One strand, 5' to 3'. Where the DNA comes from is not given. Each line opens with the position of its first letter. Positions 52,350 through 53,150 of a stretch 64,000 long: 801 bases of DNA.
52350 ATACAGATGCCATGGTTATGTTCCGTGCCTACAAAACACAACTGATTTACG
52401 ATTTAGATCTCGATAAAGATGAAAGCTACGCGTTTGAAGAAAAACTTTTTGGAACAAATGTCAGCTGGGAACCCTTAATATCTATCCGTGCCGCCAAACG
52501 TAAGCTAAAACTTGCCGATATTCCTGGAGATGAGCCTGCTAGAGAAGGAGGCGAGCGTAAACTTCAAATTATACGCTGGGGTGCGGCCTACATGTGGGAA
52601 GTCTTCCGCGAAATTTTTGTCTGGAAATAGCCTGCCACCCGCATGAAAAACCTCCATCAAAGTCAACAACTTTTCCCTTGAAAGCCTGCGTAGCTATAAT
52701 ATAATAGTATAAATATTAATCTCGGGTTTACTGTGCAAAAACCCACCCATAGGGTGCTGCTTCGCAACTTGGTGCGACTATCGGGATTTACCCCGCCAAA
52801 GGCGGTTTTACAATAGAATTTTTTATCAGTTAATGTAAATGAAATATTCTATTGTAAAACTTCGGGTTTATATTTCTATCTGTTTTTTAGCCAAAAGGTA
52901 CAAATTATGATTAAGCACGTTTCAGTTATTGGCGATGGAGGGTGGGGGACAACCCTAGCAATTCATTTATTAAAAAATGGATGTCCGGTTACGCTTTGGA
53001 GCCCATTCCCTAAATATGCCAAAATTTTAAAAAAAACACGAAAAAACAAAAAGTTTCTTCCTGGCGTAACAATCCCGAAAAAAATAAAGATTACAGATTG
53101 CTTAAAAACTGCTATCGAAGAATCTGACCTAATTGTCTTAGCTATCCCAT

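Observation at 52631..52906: Unassigned highly structured 275-bp element between a GT2 gene and gpsA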

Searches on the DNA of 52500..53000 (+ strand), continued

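Call 57: search_with_rna_model(model_id=R1, sources=[L178, L179, L180, L181, L182], max_evalue=5, filters=off)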
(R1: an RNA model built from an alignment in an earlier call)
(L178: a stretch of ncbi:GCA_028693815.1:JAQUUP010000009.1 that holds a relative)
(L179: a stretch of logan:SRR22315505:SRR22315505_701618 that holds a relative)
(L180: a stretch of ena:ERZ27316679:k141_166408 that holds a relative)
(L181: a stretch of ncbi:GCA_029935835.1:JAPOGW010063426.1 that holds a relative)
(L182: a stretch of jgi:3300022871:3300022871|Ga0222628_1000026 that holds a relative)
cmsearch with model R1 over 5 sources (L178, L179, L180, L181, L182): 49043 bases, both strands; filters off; matches with E-value up to 5: 14.
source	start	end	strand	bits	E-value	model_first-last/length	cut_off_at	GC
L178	20343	20382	-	15.1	0.087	1-95/95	no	0.25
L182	15402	15473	+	11.4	0.73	1-95/95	no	0.32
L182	14062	14141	-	10.4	1.3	1-95/95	no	0.35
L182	19727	19815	-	10.1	1.5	1-95/95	no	0.4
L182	5503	5550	-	10.1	1.5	1-95/95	no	0.31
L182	14082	14136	+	9.3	2.4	1-95/95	no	0.38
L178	11542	11644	-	8.8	3.2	1-95/95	no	0.29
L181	1903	1961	-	8.7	3.3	1-95/95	no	0.41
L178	19956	19991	-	8.6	3.4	1-95/95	no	0.39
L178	1448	1528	+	8.6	3.5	1-95/95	no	0.26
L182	6593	6671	-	8.3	4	1-95/95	no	0.33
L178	13696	13742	-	8.2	4.3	1-95/95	no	0.3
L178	15506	15543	+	8.1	4.5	1-95/95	no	0.39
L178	15111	15208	+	7.9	5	1-95/95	no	0.37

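Call 63: search_with_rna_model(model_id=R1, sources=[L183, L184, L185, L186], max_evalue=5, filters=off, show_alignments=2)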
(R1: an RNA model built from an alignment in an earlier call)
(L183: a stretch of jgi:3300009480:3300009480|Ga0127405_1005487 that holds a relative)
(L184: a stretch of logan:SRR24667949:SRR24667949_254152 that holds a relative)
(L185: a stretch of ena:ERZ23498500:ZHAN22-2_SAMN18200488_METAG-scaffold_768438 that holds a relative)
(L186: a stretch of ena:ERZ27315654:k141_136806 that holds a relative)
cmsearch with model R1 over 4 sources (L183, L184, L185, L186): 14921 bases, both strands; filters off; matches with E-value up to 5: 6.
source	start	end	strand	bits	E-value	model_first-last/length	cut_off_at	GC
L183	163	219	+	8.3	1.2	1-95/95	no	0.23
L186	6691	6759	+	8.3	1.3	1-95/95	no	0.29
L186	6334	6392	-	7.1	2.4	1-95/95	no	0.39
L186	3937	3992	+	7.1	2.4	1-95/95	no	0.2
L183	924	989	-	5.9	4.8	1-95/95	no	0.36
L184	192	257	-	5.9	4.8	1-95/95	no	0.36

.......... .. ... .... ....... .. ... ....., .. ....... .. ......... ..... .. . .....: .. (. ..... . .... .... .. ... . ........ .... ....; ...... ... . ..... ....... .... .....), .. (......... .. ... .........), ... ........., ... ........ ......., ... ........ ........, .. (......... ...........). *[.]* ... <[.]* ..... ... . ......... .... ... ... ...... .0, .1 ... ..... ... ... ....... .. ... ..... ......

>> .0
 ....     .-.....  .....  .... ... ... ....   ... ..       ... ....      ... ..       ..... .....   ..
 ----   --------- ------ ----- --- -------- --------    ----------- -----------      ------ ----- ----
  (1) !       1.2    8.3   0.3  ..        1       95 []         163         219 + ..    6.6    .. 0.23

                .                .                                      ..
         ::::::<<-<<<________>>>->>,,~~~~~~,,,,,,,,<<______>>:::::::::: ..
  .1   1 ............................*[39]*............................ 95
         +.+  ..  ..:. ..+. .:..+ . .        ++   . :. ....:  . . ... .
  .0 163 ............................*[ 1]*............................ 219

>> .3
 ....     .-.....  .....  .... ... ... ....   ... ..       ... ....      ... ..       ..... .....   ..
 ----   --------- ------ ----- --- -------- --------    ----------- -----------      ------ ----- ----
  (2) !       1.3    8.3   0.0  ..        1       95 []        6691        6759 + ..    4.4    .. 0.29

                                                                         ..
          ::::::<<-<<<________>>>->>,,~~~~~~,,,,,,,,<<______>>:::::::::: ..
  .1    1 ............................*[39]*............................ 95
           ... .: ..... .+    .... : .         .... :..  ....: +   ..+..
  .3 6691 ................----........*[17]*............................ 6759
